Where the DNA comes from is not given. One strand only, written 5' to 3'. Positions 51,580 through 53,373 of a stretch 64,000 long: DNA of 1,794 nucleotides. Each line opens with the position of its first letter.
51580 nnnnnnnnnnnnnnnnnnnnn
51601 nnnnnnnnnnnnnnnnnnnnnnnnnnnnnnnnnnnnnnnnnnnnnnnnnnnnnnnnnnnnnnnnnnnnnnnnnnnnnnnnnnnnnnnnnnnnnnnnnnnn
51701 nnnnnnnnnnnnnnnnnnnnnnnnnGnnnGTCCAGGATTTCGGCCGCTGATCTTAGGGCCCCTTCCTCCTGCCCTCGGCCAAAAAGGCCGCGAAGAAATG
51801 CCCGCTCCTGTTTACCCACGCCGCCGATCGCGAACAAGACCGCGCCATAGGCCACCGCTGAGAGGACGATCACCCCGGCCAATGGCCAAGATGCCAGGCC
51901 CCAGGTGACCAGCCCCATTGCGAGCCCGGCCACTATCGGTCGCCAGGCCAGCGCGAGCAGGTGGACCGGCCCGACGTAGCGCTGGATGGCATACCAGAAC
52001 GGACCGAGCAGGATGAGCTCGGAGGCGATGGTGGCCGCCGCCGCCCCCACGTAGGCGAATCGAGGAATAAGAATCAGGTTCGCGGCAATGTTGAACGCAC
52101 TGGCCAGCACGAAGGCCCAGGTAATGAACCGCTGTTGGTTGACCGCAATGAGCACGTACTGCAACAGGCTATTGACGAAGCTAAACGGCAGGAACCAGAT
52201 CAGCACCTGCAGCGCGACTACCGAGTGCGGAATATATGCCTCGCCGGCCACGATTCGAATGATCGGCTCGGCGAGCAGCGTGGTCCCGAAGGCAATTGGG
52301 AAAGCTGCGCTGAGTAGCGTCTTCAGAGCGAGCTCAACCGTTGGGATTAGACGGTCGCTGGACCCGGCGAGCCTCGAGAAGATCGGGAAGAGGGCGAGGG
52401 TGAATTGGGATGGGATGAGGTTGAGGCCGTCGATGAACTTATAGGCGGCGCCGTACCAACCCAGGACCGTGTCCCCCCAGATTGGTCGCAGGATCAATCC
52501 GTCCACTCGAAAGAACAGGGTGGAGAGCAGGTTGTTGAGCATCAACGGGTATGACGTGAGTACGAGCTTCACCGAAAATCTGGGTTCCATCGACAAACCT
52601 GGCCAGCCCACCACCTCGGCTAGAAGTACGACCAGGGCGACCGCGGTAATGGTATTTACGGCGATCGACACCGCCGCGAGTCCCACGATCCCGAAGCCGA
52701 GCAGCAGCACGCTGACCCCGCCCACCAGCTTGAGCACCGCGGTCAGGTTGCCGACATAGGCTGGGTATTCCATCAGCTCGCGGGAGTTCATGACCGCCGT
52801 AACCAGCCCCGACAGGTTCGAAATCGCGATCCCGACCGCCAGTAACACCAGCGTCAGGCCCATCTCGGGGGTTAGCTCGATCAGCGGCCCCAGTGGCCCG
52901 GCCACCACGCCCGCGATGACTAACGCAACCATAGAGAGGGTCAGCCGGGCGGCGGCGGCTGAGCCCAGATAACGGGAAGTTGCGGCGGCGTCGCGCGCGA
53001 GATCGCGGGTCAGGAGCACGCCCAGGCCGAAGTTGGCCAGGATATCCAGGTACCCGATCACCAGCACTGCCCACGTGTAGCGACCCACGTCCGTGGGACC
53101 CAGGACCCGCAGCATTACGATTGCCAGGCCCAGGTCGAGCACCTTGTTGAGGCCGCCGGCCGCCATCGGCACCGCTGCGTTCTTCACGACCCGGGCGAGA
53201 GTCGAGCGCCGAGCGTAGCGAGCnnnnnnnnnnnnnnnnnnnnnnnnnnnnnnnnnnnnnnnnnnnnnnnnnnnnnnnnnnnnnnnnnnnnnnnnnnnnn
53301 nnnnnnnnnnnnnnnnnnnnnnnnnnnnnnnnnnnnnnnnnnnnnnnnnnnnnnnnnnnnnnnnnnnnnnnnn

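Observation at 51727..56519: Complete YfhO-like GT-C glycosyltransferase fused in one ORF to a complete MOP/Wzx-type flippase, coupled to a polyprenyl-phosphate sugar synthase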

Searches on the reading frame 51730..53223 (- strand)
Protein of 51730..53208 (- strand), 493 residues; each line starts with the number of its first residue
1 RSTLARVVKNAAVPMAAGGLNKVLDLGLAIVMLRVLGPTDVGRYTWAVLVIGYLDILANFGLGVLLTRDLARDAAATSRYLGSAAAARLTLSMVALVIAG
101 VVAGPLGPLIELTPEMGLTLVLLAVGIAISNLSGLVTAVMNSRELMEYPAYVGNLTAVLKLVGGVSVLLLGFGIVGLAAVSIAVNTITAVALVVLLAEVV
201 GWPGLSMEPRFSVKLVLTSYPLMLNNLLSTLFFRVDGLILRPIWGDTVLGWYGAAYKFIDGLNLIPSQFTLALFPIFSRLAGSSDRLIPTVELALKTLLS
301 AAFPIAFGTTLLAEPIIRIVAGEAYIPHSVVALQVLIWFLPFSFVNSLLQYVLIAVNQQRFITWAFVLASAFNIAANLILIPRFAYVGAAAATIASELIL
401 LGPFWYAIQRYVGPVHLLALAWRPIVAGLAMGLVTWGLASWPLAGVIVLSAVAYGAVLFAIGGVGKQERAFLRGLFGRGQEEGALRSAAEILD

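Call 45: find_homologous_proteins(query=window:51730-53208:-, max_evalue=1e-20)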
Query window:51730-53208:- (493 aa): 475 proteins with E <= 1e-20 among 8000 candidates; the best 120 are listed.
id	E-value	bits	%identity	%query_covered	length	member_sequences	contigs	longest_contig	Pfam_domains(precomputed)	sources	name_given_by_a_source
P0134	1.5e-160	554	58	95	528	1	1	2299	PF01943.23,PF01554.24,PF13440.12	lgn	-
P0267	3.1e-160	552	57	95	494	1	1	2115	PF01943.23,PF01554.24,PF13440.12,PF03023.20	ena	-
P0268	4.4e-158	545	57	96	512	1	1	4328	PF01943.23,PF13440.12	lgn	-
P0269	8.1e-156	538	57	97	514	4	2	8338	PF01943.23,PF01554.24,PF13440.12,PF03023.20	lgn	-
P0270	8.1e-155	535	57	96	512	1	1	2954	PF01943.23,PF13440.12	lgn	-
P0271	3.4e-154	533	58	96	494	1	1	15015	PF01943.23,PF01554.24,PF13440.12,PF03023.20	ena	-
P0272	3.5e-154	533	58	98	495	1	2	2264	PF01943.23,PF13440.12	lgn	-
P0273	1.2e-150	521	54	96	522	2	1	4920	PF01943.23,PF13440.12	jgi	-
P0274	1.5e-150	521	58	97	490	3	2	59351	PF01943.23,PF01554.24,PF13440.12,PF03023.20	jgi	-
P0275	1.0e-147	511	54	99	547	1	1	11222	PF01943.23,PF13440.12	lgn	-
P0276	1.3e-147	511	55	96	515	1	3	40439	PF01943.23,PF13440.12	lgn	-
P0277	1.6e-147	511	57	97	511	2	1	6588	PF01943.23,PF01554.24,PF13440.12,PF03023.20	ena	-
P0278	5.3e-147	509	56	97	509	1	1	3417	PF01943.23,PF01554.24,PF13440.12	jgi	jgi:O-antigen/teichoic acid export membrane protein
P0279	1.0e-145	505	56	96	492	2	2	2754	PF01943.23,PF01554.24,PF13440.12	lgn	-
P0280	2.1e-145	504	55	98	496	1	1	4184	PF01943.23,PF13440.12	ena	-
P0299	4.0e-133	463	50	95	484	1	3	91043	PF01943.23,PF13440.12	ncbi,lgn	-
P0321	3.3e-126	440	51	95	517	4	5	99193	PF01943.23,PF01554.24,PF13440.12,PF03023.20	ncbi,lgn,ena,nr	ncbi:MAG TPA: flippase [Chloroflexota bacterium]|nr:flippase [Chloroflexota bacterium]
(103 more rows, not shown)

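Call 46: find_encoding_contigs(protein=P0274, flank=7000, max_places=1)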
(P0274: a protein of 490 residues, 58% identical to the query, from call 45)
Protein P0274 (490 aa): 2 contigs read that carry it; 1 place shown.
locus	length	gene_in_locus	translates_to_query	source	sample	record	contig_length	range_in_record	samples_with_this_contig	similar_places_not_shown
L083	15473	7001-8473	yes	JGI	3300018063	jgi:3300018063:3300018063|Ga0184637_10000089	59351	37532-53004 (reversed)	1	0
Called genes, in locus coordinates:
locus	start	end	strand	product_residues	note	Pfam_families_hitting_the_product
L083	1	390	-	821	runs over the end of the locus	PF20176:DUF6541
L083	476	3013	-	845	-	PF00535:Glycos_transf_2, PF13641:Glyco_tranf_2_3, PF00534:Glycos_transf_1 (weak), PF13692:Glyco_trans_1_4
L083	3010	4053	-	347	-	PF08241:Methyltransf_11, PF13649:Methyltransf_25 (weak)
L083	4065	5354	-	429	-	PF00005:ABC_tran, PF14524:Wzt_C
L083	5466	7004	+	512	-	PF02789:Peptidase_M17_N, PF00883:Peptidase_M17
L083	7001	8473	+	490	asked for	PF01943:Polysacc_synt, PF13440:Polysacc_synt_3, PF01554:MatE, PF03023:MurJ (weak)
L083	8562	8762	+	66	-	PF09489:CbtB (weak)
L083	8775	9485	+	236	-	PF09490:CbtA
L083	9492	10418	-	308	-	PF00903:Glyoxalase (weak), PF13669:Glyoxalase_4 (faint), PF18029:Glyoxalase_6 (faint), PF00903:Glyoxalase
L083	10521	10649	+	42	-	-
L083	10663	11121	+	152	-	PF01613:Flavin_Reduct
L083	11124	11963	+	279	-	PF00682:HMGL-like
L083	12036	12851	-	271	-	PF13490:zf-HC2, PF10099:RskA_C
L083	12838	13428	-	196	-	PF04542:Sigma70_r2, PF07638:Sigma70_ECF (faint), PF08281:Sigma70_r4_2, PF04545:Sigma70_r4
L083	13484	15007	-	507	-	PF13506:Glyco_transf_21, PF00535:Glycos_transf_2, PF13641:Glyco_tranf_2_3, PF13632:Glyco_trans_2_3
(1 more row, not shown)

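Call 47: find_encoding_contigs(protein=P0321, flank=7000, max_places=1)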
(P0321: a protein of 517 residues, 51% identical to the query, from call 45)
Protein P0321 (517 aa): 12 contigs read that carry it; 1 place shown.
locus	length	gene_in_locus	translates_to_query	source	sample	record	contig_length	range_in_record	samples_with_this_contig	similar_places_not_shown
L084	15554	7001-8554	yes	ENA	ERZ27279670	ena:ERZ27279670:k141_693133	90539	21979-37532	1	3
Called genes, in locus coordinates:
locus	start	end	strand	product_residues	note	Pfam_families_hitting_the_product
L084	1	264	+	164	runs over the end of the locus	PF01029:NusB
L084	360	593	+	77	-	PF00550:PP-binding, PF14573:PP-binding_2 (weak)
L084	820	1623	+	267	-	PF00902:TatC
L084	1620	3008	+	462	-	PF00675:Peptidase_M16, PF05193:Peptidase_M16_C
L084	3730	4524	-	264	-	-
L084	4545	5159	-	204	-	PF03167:UDG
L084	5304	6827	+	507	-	PF02789:Peptidase_M17_N, PF00883:Peptidase_M17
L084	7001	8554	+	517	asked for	PF01943:Polysacc_synt, PF13440:Polysacc_synt_3, PF01554:MatE, PF03023:MurJ (weak)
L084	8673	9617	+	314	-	PF04773:FecR (weak)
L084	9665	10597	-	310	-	PF00126:HTH_1, PF03466:LysR_substrate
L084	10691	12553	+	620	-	PF02574:S-methyl_trans, PF02219:MTHFR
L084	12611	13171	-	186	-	PF05685:Uma2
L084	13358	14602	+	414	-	PF23500:DUF7133, PF22807:TrAA12, PF07995:GSDH, PF22807:TrAA12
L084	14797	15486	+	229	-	-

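Call 48: find_encoding_contigs(protein=P0299, flank=7000, max_places=1)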
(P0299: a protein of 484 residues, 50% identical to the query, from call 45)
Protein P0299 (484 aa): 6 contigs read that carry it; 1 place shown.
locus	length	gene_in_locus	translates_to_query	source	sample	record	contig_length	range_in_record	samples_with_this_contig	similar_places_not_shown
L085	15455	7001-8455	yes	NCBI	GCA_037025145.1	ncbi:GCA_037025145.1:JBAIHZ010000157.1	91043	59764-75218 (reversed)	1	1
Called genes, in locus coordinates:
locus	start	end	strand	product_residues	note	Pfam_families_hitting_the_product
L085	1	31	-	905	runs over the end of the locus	PF20176:DUF6541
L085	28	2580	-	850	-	PF00535:Glycos_transf_2, PF13506:Glyco_transf_21 (weak), PF13641:Glyco_tranf_2_3, PF13632:Glyco_trans_2_3 (faint), PF00534:Glycos_transf_1, PF13692:Glyco_trans_1_4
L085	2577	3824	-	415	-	PF13489:Methyltransf_23 (faint), PF08241:Methyltransf_11, PF13649:Methyltransf_25 (faint)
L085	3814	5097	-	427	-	PF00005:ABC_tran, PF14524:Wzt_C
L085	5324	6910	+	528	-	PF02789:Peptidase_M17_N, PF00883:Peptidase_M17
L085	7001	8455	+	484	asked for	PF01943:Polysacc_synt, PF13440:Polysacc_synt_3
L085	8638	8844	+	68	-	PF09489:CbtB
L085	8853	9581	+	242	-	PF09490:CbtA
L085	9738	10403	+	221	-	PF03737:RraA-like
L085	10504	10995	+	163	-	PF01613:Flavin_Reduct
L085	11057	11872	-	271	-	PF13490:zf-HC2 (weak), PF10099:RskA_C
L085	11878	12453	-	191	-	PF04542:Sigma70_r2, PF08281:Sigma70_r4_2, PF04545:Sigma70_r4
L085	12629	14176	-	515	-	PF13506:Glyco_transf_21, PF00535:Glycos_transf_2, PF13641:Glyco_tranf_2_3, PF13632:Glyco_trans_2_3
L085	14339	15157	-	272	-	PF09997:DUF2238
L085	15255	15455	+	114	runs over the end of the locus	PF12643:MazG-like (weak)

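Call 61: search_protein_families(library=pfam, proteins=[window:51730-53145:-], max_evalue=0.1)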
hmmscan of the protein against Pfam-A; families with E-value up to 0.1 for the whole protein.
window:51730-53145:- (472 aa): 3 families
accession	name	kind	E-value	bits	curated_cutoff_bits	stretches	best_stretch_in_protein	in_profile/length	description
PF13440.11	Polysacc_synt_3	-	7.6e-21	75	23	1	10-306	1-290/293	Polysaccharide biosynthesis protein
PF01943.22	Polysacc_synt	-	1.5e-17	64.3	28.2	1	5-259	20-273/274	Polysaccharide biosynthesis protein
PF03023.19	MurJ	-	5.2e-08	32.4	27.4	1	247-419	252-434/451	Lipid II flippase MurJ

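Call 69: predict_structure(alignment_id=A3)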
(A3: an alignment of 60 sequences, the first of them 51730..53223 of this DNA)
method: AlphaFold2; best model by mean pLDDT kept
length: 498 residues; sequences in the alignment: 60
mean_pLDDT: 93.5   pTM: 0.91
mean pLDDT of the five models: 93.5, 92.5, 92.4, 91.9, 91.8
residues with pLDDT >= 90: 425; 70-90: 51; 50-70: 17; < 50: 5
segments of 3 or more residues with pLDDT < 50: 1-4
pLDDT, mean of each block of 10 residues (from residue 1): 59 82 93 97 98 97 92 91 97 96 98 97 98 96 93 95 98 98 98 98 95 95 92 94 98 98 93 86 89 96 97 98 98 98 97 95 94 97 98 98 98 97 98 98 97 98 97 87 63 57
secondary structure, 60 per line:
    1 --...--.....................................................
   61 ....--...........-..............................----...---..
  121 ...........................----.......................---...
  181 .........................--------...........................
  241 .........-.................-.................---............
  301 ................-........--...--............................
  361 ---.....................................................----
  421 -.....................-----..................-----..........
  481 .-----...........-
elements in order: H8-64 H67-77 H79-108 H119-147 H152-174 H178-205 H214-249 H251-267 H269-285 H289-316 H318-325 H333-360 H364-416 H422-442 H448-465 H471-481 H487-497

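Call 73: fold_search(model_id=the predicted structure, library=pdb)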
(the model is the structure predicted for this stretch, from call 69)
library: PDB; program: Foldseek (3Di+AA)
matches with E <= 10: 372; with E <= 0.001: 60
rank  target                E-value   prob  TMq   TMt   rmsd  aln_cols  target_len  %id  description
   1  7wag                  9.5e-10  1.00  0.77  0.74   5.0       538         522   14  Crystal structure of MurJ squeezed form (released 2022-06-01)
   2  7waw                  1.6e-09  1.00  0.78  0.78   3.5       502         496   16  MurJ inward closed form (released 2022-06-01)
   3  9nu5_A                2.3e-09  1.00  0.67  0.66   6.0       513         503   15  Structure of MurJ in complex with single gene lysis protein from phage PP7 (released 2026-02-11)
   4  9g9n_A                3.1e-09  1.00  0.66  0.79   3.7       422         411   21  Lipid III flippase WzxE with NB10 and NB7 nanobodies in inward-facing conformation - crystal 1 (released 2025-01-22)
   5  9g9p_A                3.3e-09  1.00  0.69  0.82   3.4       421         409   20  Lipid III flippase WzxE with NB10 and NB7 nanobodies in inward-facing conformation - crystal 2 (released 2025-01-22)
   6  6nc6_B                4.0e-09  1.00  0.75  0.80   3.8       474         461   14  Lipid II flippase MurJ, inward closed conformation (released 2019-04-17)
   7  6nc6_A                4.0e-09  1.00  0.73  0.78   4.3       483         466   15  Lipid II flippase MurJ, inward closed conformation (released 2019-04-17)
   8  7wax                  4.7e-09  1.00  0.79  0.78   3.6       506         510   16  MurJ inward occluded form (released 2022-06-01)
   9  9ukv_A                6.9e-09  1.00  0.69  0.68   6.0       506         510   15  JM Complex - E. coli MurJ, Levivirus M lysis protein LysM (SglM) (released 2025-09-10)
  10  6nc8                  6.9e-09  1.00  0.70  0.74   4.5       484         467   14  Lipid II flippase MurJ, inward occluded conformation (released 2019-04-17)
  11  6cc4                  7.4e-09  1.00  0.72  0.60   4.3       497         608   16  Structure of MurJ from Escherichia coli (released 2018-06-27)
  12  6nc9                  8.0e-09  1.00  0.68  0.70   5.6       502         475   14  Lipid II flippase MurJ, outward-facing conformation (released 2019-04-17)
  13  5t77                  1.0e-08  1.00  0.67  0.71   5.8       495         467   14  Crystal structure of the MOP flippase MurJ (released 2016-12-28)
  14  9nu4_A                1.4e-08  1.00  0.70  0.60   5.7       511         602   14  Structure of MurJ in complex with single gene lysis protein from phage M (released 2026-02-11)
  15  6nc7_B                2.5e-08  1.00  0.67  0.71   5.6       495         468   14  Lipid II flippase MurJ, inward open conformation (released 2019-04-17)
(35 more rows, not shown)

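Call 77: find_encoding_contigs(protein=P0299, flank=10000, max_places=1)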
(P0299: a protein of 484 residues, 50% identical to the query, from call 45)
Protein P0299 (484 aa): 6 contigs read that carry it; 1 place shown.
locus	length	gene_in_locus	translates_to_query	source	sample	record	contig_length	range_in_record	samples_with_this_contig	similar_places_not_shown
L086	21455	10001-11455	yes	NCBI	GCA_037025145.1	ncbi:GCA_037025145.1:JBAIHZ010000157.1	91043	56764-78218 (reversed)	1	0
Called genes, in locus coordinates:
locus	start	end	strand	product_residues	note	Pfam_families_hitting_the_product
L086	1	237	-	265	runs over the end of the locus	PF01061:ABC2_membrane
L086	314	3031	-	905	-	PF20176:DUF6541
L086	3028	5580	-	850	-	PF00535:Glycos_transf_2, PF13506:Glyco_transf_21 (weak), PF13641:Glyco_tranf_2_3, PF13632:Glyco_trans_2_3 (faint), PF00534:Glycos_transf_1, PF13692:Glyco_trans_1_4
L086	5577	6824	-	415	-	PF13489:Methyltransf_23 (faint), PF08241:Methyltransf_11, PF13649:Methyltransf_25 (faint)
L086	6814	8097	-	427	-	PF00005:ABC_tran, PF14524:Wzt_C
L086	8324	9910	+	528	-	PF02789:Peptidase_M17_N, PF00883:Peptidase_M17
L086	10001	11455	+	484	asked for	PF01943:Polysacc_synt, PF13440:Polysacc_synt_3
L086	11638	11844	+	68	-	PF09489:CbtB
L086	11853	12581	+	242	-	PF09490:CbtA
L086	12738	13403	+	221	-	PF03737:RraA-like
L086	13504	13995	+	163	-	PF01613:Flavin_Reduct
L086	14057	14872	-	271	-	PF13490:zf-HC2 (weak), PF10099:RskA_C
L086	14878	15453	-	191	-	PF04542:Sigma70_r2, PF08281:Sigma70_r4_2, PF04545:Sigma70_r4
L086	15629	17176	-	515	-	PF13506:Glyco_transf_21, PF00535:Glycos_transf_2, PF13641:Glyco_tranf_2_3, PF13632:Glyco_trans_2_3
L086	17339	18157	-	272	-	PF09997:DUF2238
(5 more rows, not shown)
